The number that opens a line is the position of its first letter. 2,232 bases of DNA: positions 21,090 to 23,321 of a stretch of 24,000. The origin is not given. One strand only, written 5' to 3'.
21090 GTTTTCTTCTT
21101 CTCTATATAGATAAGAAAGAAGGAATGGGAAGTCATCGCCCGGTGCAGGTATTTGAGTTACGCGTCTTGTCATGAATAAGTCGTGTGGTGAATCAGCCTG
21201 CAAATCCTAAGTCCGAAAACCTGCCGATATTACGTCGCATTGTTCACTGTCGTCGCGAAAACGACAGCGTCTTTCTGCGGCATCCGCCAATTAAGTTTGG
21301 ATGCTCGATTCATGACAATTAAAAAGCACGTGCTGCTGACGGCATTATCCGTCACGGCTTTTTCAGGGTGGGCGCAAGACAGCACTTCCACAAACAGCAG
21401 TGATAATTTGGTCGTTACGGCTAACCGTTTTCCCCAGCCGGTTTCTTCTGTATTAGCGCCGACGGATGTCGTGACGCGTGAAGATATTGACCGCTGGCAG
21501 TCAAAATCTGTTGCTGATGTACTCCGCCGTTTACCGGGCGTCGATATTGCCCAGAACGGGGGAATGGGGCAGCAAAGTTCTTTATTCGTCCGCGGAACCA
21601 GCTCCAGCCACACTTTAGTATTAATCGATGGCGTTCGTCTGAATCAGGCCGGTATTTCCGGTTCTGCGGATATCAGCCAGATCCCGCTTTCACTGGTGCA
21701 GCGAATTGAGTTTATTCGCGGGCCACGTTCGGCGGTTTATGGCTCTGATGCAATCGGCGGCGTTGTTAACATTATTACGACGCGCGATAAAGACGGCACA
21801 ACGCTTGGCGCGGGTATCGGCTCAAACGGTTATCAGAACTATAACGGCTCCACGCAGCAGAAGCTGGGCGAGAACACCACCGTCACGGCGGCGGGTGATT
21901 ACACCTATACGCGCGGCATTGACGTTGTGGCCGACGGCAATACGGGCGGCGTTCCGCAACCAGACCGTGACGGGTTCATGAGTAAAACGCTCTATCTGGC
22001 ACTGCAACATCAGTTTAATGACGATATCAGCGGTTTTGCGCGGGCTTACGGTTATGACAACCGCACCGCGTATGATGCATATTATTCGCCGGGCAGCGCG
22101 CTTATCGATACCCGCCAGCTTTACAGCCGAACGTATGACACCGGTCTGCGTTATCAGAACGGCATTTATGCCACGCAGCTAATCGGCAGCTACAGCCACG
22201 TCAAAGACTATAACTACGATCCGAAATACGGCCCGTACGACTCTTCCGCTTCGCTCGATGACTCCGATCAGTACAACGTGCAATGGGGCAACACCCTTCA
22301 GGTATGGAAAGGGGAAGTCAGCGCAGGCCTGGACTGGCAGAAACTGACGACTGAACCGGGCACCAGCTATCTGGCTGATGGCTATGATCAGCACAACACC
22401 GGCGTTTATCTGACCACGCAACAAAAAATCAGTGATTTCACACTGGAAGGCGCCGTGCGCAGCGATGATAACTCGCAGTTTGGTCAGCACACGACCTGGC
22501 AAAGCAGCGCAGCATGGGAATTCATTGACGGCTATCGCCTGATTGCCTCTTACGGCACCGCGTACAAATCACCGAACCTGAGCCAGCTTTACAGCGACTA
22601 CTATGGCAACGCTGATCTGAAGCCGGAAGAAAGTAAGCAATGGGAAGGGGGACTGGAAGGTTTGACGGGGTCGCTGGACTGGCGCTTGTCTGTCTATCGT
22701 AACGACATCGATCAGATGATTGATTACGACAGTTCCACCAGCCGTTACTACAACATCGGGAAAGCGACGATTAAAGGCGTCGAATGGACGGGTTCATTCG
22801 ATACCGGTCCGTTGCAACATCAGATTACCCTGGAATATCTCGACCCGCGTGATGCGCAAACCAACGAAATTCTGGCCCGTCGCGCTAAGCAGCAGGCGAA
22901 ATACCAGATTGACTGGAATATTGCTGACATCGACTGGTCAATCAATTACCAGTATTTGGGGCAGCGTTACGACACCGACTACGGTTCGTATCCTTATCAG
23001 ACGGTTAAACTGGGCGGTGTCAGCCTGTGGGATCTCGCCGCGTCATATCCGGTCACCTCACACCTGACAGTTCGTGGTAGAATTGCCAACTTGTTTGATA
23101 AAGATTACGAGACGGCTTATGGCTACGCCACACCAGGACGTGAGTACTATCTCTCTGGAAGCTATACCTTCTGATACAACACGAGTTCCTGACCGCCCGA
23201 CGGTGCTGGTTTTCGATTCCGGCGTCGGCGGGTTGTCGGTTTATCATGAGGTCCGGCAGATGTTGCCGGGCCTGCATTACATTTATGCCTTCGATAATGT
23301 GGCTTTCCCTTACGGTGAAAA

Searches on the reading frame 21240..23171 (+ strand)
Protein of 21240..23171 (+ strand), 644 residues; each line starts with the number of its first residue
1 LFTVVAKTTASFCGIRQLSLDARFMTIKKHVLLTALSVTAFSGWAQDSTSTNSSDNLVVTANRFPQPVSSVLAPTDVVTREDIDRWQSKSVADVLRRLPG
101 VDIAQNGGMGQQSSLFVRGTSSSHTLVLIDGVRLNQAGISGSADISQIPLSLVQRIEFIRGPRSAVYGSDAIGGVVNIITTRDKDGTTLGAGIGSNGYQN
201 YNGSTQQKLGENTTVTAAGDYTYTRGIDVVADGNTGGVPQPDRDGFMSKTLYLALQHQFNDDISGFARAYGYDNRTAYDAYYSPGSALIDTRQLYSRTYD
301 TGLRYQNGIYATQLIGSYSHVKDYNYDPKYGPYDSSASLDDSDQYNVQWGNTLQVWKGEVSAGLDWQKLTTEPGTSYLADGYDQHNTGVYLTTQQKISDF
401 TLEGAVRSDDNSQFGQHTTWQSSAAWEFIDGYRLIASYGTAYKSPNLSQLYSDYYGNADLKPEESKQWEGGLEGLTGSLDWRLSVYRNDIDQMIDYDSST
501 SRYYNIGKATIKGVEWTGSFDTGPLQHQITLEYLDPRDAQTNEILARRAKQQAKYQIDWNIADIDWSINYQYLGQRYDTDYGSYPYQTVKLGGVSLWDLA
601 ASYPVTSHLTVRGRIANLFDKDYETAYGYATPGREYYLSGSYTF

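Call 83: search_protein_families(library=pfam, proteins=[window:21240-23171:+], max_evalue=0.00001)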
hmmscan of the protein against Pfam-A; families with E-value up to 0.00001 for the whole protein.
window:21240-23171:+ (644 aa): 2 families
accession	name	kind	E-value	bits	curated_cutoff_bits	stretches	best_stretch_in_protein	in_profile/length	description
PF00593.30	TonB_dep_Rec_b-barrel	-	1e-45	157.8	27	1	245-618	57-436/436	TonB dependent receptor-like, beta-barrel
PF07715.20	Plug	-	1e-30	106.8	23.9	1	69-175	3-107/107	TonB-dependent Receptor Plug Domain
